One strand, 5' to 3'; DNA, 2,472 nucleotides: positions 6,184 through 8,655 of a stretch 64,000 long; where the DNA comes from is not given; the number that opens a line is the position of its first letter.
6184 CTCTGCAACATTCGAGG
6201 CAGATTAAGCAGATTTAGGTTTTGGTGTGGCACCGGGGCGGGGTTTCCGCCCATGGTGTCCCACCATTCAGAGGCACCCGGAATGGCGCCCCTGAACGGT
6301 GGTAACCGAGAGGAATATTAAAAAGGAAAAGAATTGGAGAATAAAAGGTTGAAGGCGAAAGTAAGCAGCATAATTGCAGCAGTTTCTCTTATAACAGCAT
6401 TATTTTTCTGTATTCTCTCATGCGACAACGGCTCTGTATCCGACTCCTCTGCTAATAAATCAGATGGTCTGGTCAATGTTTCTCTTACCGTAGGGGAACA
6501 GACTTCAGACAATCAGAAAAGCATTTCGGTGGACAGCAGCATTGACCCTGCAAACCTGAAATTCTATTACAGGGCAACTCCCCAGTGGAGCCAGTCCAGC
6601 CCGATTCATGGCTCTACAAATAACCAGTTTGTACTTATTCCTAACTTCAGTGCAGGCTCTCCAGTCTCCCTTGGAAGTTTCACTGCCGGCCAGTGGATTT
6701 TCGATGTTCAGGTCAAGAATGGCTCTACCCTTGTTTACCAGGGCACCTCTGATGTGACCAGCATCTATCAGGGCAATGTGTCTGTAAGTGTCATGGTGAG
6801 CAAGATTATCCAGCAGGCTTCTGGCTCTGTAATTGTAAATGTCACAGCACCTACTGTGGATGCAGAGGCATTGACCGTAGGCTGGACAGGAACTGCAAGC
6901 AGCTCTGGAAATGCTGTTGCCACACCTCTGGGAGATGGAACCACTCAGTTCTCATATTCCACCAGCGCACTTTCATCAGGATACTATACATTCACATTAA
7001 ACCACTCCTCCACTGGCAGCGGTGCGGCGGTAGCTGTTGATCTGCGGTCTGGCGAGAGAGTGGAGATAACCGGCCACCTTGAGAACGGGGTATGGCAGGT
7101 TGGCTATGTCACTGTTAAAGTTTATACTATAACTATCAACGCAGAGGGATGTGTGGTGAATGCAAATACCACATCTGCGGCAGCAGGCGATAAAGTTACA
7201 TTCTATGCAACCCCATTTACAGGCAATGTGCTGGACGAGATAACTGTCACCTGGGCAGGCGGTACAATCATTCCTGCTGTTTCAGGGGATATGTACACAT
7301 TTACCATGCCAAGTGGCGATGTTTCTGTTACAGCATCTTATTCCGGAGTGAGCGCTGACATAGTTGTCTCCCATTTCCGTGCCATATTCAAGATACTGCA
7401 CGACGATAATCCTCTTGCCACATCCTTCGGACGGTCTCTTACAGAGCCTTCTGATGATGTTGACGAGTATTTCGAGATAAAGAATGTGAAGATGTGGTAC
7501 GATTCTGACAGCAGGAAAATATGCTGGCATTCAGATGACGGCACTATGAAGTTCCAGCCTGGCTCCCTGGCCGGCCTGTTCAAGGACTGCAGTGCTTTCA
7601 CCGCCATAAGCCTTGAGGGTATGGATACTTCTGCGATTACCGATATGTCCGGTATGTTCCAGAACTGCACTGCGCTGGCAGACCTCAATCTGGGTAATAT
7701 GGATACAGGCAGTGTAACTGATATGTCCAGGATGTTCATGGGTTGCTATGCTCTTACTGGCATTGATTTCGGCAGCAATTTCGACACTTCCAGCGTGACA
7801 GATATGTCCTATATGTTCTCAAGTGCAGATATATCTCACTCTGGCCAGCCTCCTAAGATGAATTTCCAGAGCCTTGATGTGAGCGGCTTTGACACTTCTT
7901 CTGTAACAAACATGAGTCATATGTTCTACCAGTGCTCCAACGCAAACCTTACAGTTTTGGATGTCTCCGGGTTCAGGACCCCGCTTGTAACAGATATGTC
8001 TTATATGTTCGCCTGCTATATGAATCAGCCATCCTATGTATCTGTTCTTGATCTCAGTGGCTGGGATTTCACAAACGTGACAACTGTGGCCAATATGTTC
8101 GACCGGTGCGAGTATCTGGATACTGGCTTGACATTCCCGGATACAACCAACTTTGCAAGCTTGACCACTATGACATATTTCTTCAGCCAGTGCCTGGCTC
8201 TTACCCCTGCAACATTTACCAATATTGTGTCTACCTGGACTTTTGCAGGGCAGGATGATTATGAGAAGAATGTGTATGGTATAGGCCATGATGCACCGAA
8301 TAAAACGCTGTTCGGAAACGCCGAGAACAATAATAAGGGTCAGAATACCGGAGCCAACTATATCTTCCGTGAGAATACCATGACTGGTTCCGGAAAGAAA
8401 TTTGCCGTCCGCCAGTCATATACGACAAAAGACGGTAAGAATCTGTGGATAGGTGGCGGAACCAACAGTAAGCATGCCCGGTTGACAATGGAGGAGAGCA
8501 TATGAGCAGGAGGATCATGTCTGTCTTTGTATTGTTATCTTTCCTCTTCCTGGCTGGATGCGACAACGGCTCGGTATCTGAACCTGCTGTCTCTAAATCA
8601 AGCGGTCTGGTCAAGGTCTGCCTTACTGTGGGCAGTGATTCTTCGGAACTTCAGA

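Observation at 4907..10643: Tandem array of three paralogous surface lipoproteins; two carry C-terminal DUF285-type 'TDMSxMF' repeat domains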

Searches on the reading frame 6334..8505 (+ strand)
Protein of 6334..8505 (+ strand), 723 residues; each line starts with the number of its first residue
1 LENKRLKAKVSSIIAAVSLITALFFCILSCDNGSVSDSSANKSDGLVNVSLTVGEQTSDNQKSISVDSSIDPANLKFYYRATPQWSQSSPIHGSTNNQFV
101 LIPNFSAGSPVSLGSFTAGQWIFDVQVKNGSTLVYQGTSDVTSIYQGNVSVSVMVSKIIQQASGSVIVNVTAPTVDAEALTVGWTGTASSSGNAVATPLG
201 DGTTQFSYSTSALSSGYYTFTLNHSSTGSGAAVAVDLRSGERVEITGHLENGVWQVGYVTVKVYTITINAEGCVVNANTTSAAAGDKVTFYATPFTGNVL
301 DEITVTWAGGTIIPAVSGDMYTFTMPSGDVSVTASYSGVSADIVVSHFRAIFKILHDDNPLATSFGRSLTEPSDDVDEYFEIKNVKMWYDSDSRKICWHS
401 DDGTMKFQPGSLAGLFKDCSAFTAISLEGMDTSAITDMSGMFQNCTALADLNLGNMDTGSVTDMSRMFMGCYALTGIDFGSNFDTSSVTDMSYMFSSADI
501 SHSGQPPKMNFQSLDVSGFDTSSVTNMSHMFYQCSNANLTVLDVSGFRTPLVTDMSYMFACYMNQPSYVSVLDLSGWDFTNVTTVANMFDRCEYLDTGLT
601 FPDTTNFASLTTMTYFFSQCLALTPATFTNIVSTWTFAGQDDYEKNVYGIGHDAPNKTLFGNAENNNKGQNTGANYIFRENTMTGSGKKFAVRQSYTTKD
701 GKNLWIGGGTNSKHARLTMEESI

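Call 3: search_protein_families(library=pfam, proteins=[window:6334-8505:+], max_evalue=0.1)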
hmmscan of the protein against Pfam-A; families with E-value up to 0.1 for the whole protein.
window:6334-8505:+ (723 aa): 2 families
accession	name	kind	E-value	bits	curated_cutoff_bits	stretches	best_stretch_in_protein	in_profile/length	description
PF03382.20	DUF285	-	2.2e-33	115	25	2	411-499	2-86/120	Mycoplasma protein of unknown function, DUF285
PF18998.6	Flg_new_2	-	1.2e-06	28.8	23.6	1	264-337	1-70/73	Divergent InlB B-repeat domain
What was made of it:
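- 6349..8505 (+): g2: 718-aa lipoprotein with a TTG start. N-terminal module, InlB B-repeat-like domain, helix, then a DUF285/PARCEL repeat domain of about 7-8 repeats of 26-36 aa plus a C-terminal cap. PF03382 at E=2.2e-33 and PF18998 at E=1.2e-6 (call 3).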

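Call 4: search_protein_families(library=ncbifam, proteins=[window:6334-8505:+], max_evalue=0.1)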
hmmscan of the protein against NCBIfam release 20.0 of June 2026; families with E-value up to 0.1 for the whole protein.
window:6334-8505:+ (723 aa): 3 families
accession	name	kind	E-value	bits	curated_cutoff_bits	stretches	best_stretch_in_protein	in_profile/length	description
TIGR02167.2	Liste_lipo_26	repeat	6e-32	108.9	30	5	467-493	1-26/26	PARCEL repeat-containing surface protein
NF045896.1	Mbov_0838_LP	exception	3.7e-13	49.2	500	2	514-600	287-365/433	Mbov_0838 family PARCEL repeat surface lipoprotein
NF006998.0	PRK09461.1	equivalog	0.05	12.9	376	1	202-353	90-235/337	asparaginase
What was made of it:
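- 6349..8505 (+): TIGR02167 at 6e-32 with 5 stretches (call 4).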

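Call 14: find_homologous_proteins(query=window:6334-8505:+)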
Query window:6334-8505:+ (723 aa): 5527 proteins with E <= 0.001 among 8000 candidates; the best 120 are listed.
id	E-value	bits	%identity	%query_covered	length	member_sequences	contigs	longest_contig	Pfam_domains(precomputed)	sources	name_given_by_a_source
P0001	0.0e+0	1605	100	99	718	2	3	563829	PF03382.21,PF18998.7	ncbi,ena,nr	ncbi:MAG: BspA family leucine-rich repeat surface protein [Spirochaetia bacterium]|nr:BspA family le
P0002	0.0e+0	1072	70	99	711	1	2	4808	PF03382.21,PF18998.7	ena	-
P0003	8.8e-291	984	64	99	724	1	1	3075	PF03382.21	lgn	-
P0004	4.6e-284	962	64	99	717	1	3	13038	PF03382.21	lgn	-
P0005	2.7e-278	943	61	99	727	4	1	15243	PF03382.21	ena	-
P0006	8.8e-274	928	61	99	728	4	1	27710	PF03382.21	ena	-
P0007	7.3e-263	892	60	99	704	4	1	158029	PF03382.21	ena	-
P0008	2.7e-259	880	59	99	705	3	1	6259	PF03382.21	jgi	-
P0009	5.4e-254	863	59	99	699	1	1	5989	PF03382.21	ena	-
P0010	1.1e-251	855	60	99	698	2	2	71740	PF03382.21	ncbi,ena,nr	ncbi:MAG: BspA family leucine-rich repeat surface protein [Spirochaetia bacterium]|nr:BspA family le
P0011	1.8e-250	851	59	99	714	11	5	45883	PF03382.21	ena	-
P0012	4.3e-249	846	57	99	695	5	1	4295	PF03382.21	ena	-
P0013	4.4e-249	846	59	99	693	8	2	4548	PF03382.21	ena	-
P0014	2.1e-247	841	53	99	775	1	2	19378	PF03382.21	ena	-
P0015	9.4e-244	829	58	99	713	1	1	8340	PF03382.21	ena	-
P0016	9.0e-243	826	57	99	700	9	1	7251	PF03382.21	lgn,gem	-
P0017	5.0e-242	823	56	99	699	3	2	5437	PF03382.21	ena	-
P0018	1.0e-240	819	57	99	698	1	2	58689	PF03382.21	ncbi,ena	-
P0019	1.9e-239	815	53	99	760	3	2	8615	PF03382.21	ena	-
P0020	2.3e-235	801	52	99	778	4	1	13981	PF03382.21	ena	-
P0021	7.7e-229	780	55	99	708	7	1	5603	PF03382.21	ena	-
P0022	1.2e-226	772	38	93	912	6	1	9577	PF03382.21,PF13306.13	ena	-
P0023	1.9e-225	768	40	84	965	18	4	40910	PF03382.21,PF13306.13,PF13855.13,PF23952.2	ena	-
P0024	5.4e-225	767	52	99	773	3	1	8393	PF03382.21,PF13306.13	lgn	-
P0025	9.8e-224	763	40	84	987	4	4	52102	PF03382.21,PF13306.13,PF12799.14,PF13855.13,PF23952.2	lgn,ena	-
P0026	2.4e-208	712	38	85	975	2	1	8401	PF03382.21,PF13855.13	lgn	-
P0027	2.4e-207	708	38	86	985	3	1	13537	PF03382.21,PF13306.13,PF13855.13,PF23952.2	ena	-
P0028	3.0e-206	705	39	89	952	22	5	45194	PF03382.21,PF13855.13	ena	-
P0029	3.8e-206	705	39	84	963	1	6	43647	PF03382.21,PF13855.13,PF23952.2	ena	-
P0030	2.9e-205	702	49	98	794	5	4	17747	PF03382.21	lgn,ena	-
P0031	4.4e-195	668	38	77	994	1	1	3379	PF03382.21,PF13855.13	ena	-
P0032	2.4e-194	666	37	86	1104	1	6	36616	PF24048.2,PF03382.21,PF13306.13,PF12799.14,PF13855.13,PF23952.2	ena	-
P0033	5.4e-194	664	62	68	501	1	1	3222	PF03382.21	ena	-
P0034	4.2e-192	658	55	86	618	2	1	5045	PF03382.21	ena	-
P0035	4.2e-188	645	37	86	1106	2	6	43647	PF24048.2,PF03382.21,PF12799.14,PF13855.13,PF23952.2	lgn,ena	-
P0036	4.9e-184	631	39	86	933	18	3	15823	PF03382.21,PF13306.13,PF23952.2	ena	-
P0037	5.6e-182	625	38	86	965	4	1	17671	PF03382.21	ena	-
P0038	2.3e-181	623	39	84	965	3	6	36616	PF03382.21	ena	-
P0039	1.3e-180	620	40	83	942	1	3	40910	PF03382.21,PF18998.7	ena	-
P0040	3.2e-180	619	41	81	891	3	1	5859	PF03382.21,PF13306.13,PF12799.14,PF13855.13,PF23952.2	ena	-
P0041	1.1e-177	611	48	99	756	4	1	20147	PF03382.21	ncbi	-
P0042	6.1e-177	608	39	84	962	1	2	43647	PF03382.21,PF18998.7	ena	-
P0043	1.4e-176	607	39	82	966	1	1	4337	PF03382.21,PF13306.13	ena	-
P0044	1.9e-176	606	40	84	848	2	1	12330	PF03382.21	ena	-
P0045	3.3e-174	599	40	81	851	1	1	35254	PF03382.21,PF13306.13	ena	-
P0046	9.8e-173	594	38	85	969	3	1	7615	PF03382.21,PF13306.13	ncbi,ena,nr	ncbi:MAG: BspA family leucine-rich repeat surface protein [Spirochaetia bacterium]|nr:BspA family le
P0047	6.2e-170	585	40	81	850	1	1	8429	PF03382.21,PF13306.13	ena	-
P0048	6.5e-170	585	40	81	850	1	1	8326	PF03382.21,PF13306.13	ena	-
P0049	1.3e-169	584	40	82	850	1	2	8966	PF03382.21,PF13306.13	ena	-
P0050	2.3e-169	583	39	81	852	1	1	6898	PF03382.21,PF13306.13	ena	-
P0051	2.5e-169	583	40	81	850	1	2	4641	PF03382.21,PF13306.13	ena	-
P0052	3.0e-169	583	40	81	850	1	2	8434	PF03382.21,PF13306.13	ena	-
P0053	3.6e-169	582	40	81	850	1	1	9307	PF03382.21,PF13306.13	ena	-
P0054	4.1e-169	582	40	81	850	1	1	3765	PF03382.21,PF13306.13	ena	-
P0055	7.3e-169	581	39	81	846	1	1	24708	PF03382.21,PF13306.13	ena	-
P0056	1.0e-168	581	39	81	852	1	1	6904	PF03382.21,PF13306.13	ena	-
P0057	2.8e-168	579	40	81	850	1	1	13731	PF03382.21,PF13306.13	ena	-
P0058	6.1e-168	578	37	96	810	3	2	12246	PF03382.21,PF13306.13,PF18998.7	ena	-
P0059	6.4e-168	578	53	43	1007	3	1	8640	PF03382.21,PF24758.2,PF12799.14,PF13855.13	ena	-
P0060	1.9e-167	577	38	96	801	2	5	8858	PF03382.21,PF13306.13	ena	-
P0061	1.5e-165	570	34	83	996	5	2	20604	PF03382.21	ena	-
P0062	3.5e-164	566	42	98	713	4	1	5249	PF03382.21,PF18998.7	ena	-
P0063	4.7e-164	565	43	99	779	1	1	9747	PF03382.21,PF13306.13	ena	-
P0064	4.0e-163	562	43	97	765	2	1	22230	PF03382.21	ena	-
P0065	2.0e-161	557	43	96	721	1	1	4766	PF03382.21,PF18998.7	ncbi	-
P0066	8.6e-155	535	44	86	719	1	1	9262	PF03382.21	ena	-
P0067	7.1e-154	532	38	81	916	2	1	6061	PF03382.21,PF13306.13,PF13855.13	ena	-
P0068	8.6e-154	532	55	69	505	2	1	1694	PF03382.21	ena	-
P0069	3.4e-149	516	46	85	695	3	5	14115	PF03382.21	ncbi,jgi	jgi:surface protein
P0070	5.2e-148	512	32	86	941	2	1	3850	PF03382.21,PF23952.2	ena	-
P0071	3.8e-147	510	45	85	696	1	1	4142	PF03382.21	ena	-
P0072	4.8e-147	509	42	96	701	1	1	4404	PF03382.21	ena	-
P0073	8.4e-146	505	45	86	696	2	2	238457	PF03382.21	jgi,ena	jgi:surface protein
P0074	1.1e-144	501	43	89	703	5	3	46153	PF03382.21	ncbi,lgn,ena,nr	ncbi:MAG: BspA family leucine-rich repeat surface protein [Spirochaetia bacterium]|nr:BspA family le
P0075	8.1e-141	489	35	83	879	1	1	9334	PF03382.21,PF13306.13,PF12799.14,PF13855.13,PF23952.2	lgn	-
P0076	1.1e-140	488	41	95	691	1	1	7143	PF03382.21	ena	-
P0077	1.6e-139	484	35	51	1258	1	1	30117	PF24048.2,PF03382.21,PF09479.17,PF24758.2,PF18998.7,PF12799.14,PF13855.13,PF23952.2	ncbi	-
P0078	1.0e-138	482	39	85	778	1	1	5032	PF03382.21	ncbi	-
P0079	1.4e-137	478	43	87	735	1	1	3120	PF03382.21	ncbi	-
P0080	3.3e-137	477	33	81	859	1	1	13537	PF03382.21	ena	-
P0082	1.2e-128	448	33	86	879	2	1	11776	PF03382.21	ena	-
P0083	1.9e-128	448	45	86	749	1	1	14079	PF03382.21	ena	-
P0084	3.0e-128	447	45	26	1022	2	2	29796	PF24048.2,PF03382.21,PF24758.2,PF12799.14,PF25013.1,PF13855.13,PF23952.2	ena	-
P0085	2.5e-127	444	44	70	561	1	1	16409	PF03382.21,PF13306.13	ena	-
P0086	5.8e-127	443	33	81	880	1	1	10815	PF03382.21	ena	-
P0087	9.3e-127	442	41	90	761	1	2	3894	PF03382.21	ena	-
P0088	4.9e-125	436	43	26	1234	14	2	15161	PF24048.2,PF03382.21,PF24758.2,PF10681.15,PF02023.23,PF12799.14,PF25013.1,PF13855.13,PF23952.2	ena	-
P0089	6.1e-125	436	43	88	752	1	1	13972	PF03382.21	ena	-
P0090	9.4e-123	429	42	35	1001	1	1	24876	PF24048.2,PF03382.21,PF13306.13,PF12799.14,PF13855.13,PF23952.2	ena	-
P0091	1.7e-121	425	36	97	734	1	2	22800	PF03382.21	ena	-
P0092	4.9e-120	420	36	99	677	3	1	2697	PF03382.21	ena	-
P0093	2.2e-119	418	52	58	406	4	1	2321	PF03382.21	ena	-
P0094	6.4e-119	416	41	29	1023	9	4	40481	PF24048.2,PF03382.21,PF24758.2,PF12799.14,PF25013.1,PF13855.13,PF23952.2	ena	-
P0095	9.0e-118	412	41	37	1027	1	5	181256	PF24048.2,PF03382.21,PF13306.13,PF12799.14,PF13855.13,PF23952.2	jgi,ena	-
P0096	1.1e-117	412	42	35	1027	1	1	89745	PF24048.2,PF03382.21,PF13306.13,PF12799.14,PF13855.13,PF23952.2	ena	-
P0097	1.1e-117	412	42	35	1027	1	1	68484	PF24048.2,PF03382.21,PF13306.13,PF12799.14,PF13855.13,PF23952.2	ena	-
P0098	4.2e-117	410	40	87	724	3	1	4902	PF03382.21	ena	-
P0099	5.7e-117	410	38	98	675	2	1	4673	PF03382.21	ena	-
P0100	7.3e-117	409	45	29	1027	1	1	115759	PF24048.2,PF03382.21,PF24758.2,PF12799.14,PF13855.13,PF23952.2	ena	-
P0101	1.5e-116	408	42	35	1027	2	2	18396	PF24048.2,PF03382.21,PF13306.13,PF12799.14,PF13855.13,PF23952.2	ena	-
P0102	2.4e-116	408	41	84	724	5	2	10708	PF03382.21,PF18998.7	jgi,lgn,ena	-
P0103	8.2e-115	403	41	84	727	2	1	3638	PF03382.21,PF18998.7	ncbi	-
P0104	9.1e-115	403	43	29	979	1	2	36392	PF24048.2,PF03382.21,PF12799.14,PF25013.1,PF13855.13,PF23952.2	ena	-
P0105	1.2e-114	402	41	30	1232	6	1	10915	PF03382.21,PF24758.2,PF12799.14,PF13855.13,PF23952.2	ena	-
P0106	1.7e-114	402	37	95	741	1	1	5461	PF03382.21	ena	-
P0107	3.1e-114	401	38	89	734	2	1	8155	PF03382.21,PF18998.7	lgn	-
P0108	5.2e-114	400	41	84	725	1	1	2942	PF03382.21,PF18998.7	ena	-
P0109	1.8e-113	398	38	89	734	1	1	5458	PF03382.21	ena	-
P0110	2.2e-113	398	41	31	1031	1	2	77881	PF24048.2,PF03382.21,PF24758.2,PF12799.14,PF25013.1,PF13855.13,PF23952.2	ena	-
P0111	3.0e-113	398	38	88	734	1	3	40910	PF03382.21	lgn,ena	-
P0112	1.2e-112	396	39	34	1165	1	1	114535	PF24048.2,PF03382.21,PF12799.14,PF13855.13,PF23952.2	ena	-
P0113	1.6e-112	395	40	84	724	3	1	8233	PF03382.21,PF18998.7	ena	-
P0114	1.9e-112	395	37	35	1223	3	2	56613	PF27784.1,PF24048.2,PF03382.21,PF24758.2,PF12799.14,PF13855.13,PF23952.2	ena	-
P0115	2.3e-112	395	43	31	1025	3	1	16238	PF24048.2,PF03382.21,PF24758.2,PF12799.14,PF25013.1,PF13855.13,PF23952.2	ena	-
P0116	9.7e-112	393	37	89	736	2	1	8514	PF03382.21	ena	-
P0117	1.8e-111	392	33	49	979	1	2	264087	PF24048.2,PF03382.21,PF24758.2,PF12799.14,PF25013.1,PF13855.13,PF23952.2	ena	-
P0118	2.2e-111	391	41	35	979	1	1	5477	PF24048.2,PF03382.21,PF24758.2,PF12799.14,PF13855.13,PF23952.2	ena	-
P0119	2.5e-111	391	41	31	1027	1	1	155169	PF24048.2,PF03382.21,PF13306.13,PF24758.2,PF12799.14,PF25013.1,PF13855.13,PF10991.16,PF23952.2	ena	-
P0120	4.3e-111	390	41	31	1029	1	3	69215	PF24048.2,PF03382.21,PF24758.2,PF12799.14,PF25013.1,PF13855.13,PF23952.2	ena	-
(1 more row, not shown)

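Call 15: find_encoding_contigs(protein=P0001, flank=8000, max_places=4)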
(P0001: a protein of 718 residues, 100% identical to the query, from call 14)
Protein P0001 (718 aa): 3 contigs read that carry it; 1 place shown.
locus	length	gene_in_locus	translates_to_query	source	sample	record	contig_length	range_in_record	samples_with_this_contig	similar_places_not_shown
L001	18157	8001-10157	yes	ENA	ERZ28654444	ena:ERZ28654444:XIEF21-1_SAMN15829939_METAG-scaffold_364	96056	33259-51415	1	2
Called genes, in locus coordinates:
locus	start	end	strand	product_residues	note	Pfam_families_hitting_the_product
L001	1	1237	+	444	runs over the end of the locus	PF00587:tRNA-synt_2b, PF03129:HGTP_anticodon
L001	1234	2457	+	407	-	PF00579:tRNA-synt_1b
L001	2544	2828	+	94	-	-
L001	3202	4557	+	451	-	PF13173:AAA_14, PF13635:DUF4143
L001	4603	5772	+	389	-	-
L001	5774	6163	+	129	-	PF18676:MBG_2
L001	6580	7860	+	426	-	PF18998:Flg_new_2 (weak)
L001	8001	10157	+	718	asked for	PF18998:Flg_new_2 (weak), PF03382:DUF285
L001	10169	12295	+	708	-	PF18998:Flg_new_2, PF03382:DUF285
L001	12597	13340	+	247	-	PF20772:TACO1_YebC_N, PF01709:Transcrip_reg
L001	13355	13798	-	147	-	-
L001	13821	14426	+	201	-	PF01330:RuvA_N, PF00633:HHH (faint), PF21176:RecR_HhH (faint), PF11798:IMS_HHH (faint), PF14520:HHH_5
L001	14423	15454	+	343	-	PF05496:RuvB_N, PF20720:nSTAND3 (weak), PF00004:AAA, PF07728:AAA_5 (faint), PF17864:AAA_lid_4, PF05491:WHD_RuvB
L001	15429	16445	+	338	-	PF02547:Queuosine_synth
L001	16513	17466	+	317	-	PF13379:NMT1_2, PF09084:NMT1, PF12974:Phosphonate-bd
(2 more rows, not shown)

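Call 18: search_solved_structures(query=window:6349-8505:+, max_evalue=0.01, show_alignments=1)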
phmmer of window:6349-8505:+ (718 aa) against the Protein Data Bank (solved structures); distinct sequences matched with E-value up to 0.01: 0.
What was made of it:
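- Tried and rejected: A PDB sequence search with g2 alone found nothing (call 18).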

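Call 22: find_related_loci(query=A1, collection=genome_contigs, flank=10000)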
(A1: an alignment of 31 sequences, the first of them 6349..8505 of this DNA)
Query A1 (718 aa) in genome_contigs; peptide patterns used: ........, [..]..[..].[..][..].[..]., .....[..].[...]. (x = any residue, [..] = any of these).
600 stretches matched a pattern (row limit reached: there are more); 583 encode a relative of the query (tblastn E <= 1e-3); the best 80 are kept; 80 distinct loci.
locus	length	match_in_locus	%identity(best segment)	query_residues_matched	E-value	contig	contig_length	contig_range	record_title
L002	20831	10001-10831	37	359-619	1e-40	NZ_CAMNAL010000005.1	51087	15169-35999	MAG: uncultured Treponema sp. isolate SRR873597_bin.163_metaWRAP_v1.3_MAG NODE.1084_length_51087_cov_8_263070, whole gen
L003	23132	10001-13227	45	402-626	2e-39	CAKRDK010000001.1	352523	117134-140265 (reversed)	MAG: uncultured Roseburia sp. isolate REFINED_METABAT215_TOP10_CONTIGS_1500_ASSEMBLY_K77_MERGED__Hadza_PheChl_Fiber-Hadz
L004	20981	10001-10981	46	406-615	2e-39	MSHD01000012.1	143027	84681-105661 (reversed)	MAG: Lachnospiraceae bacterium Zagget2 zag_T1_merged_singles_contig_148, whole genome shotgun sequence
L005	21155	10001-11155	43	379-625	7e-39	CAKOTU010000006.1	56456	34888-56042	MAG: uncultured Bacilli bacterium isolate REFINED_METABAT215_TOP10_CONTIGS_1500_ASSEMBLY_K77_MERGED__Hadza_MoBio_hadza-E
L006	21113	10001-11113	44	407-626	9e-39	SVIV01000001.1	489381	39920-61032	MAG: Clostridiales bacterium isolate SIG418 NODE_43_length_489381_cov_8.623633, whole genome shotgun sequence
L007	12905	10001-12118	45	404-626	8e-39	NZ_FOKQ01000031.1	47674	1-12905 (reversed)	Ruminococcus albus strain AR67, whole genome shotgun sequence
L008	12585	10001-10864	45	406-625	2e-37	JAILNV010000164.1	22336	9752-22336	MAG: Lachnospiraceae bacterium isolate RUI289 k141_15175351_flag=0_multi=16.9928_len=22336, whole genome shotgun sequenc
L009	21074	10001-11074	45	359-632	2e-37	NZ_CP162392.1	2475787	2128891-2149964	Ruminococcus sp. JL13D9 chromosome, complete genome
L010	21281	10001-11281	46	402-619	2e-37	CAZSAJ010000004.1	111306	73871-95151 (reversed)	MAG TPA_asm: uncultured Acetatifactor sp. isolate SRP199465_co2_72 genome assembly, contig: NODE_210_length_111306_cov_1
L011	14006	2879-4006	43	401-626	7e-37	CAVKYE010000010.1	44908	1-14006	Vescimonas coprocola isolate H07683-L1_cleanbin_000026 genome assembly, contig: Spades_H07683-L1_contig_430, whole genom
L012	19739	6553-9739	44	399-626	1e-36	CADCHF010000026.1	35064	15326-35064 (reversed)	MAG: uncultured Coriobacteriaceae bacterium isolate RUG14646 genome assembly, contig: RUG14646_asm_26, whole genome shot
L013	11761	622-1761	42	387-618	2e-36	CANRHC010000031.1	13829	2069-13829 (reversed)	MAG: uncultured Bacilli bacterium isolate Lapin-032__bin37 genome assembly, contig: Lapin-032__NODE_6310_length_13829_co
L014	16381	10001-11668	38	389-625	2e-36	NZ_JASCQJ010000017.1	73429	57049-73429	Clostridium lamae strain NGMCC 1.200840 NODE_17_length_73429_cov_33.000136, whole genome shotgun sequence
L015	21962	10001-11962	41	406-625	2e-36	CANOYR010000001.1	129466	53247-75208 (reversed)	MAG TPA_asm: uncultured Bacillales bacterium isolate SRR15604567_bin.71_metawrap_v1.3_MAG genome assembly, contig: NODE.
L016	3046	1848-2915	43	403-628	1e-36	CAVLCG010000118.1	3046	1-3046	bacterium isolate G02639-L1_cleanbin_000022 genome assembly, contig: Spades_G02639-L1_contig_7855, whole genome shotgun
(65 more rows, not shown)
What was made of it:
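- Closest known: PARCEL / DUF285. Same: The domain is spread across many unrelated gut and rumen taxa (call 22).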

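Call 23: find_encoding_contigs(protein=P0007, flank=9000, max_places=2)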
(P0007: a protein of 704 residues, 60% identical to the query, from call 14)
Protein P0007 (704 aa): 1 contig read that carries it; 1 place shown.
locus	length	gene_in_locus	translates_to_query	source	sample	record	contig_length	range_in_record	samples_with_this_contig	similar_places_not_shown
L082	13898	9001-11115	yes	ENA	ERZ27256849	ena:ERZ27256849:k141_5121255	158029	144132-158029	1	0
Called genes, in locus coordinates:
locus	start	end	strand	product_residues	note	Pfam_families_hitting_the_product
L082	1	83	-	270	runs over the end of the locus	PF01790:LGT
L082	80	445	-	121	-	-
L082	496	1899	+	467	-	PF22694:CtpB_N-like, PF00595:PDZ, PF13180:PDZ_2, PF17820:PDZ_6, PF03572:Peptidase_S41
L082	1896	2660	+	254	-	PF20260:PUA_4, PF04452:Methyltrans_RNA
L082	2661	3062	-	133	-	PF04246:RseC_MucC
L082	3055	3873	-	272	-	PF13277:YmdB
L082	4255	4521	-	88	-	-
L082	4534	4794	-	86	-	-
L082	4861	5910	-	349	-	PF01757:Acyl_transf_3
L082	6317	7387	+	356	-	-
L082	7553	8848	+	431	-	PF18998:Flg_new_2 (weak)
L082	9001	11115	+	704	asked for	PF03382:DUF285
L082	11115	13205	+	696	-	PF03382:DUF285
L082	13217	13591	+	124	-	PF18676:MBG_2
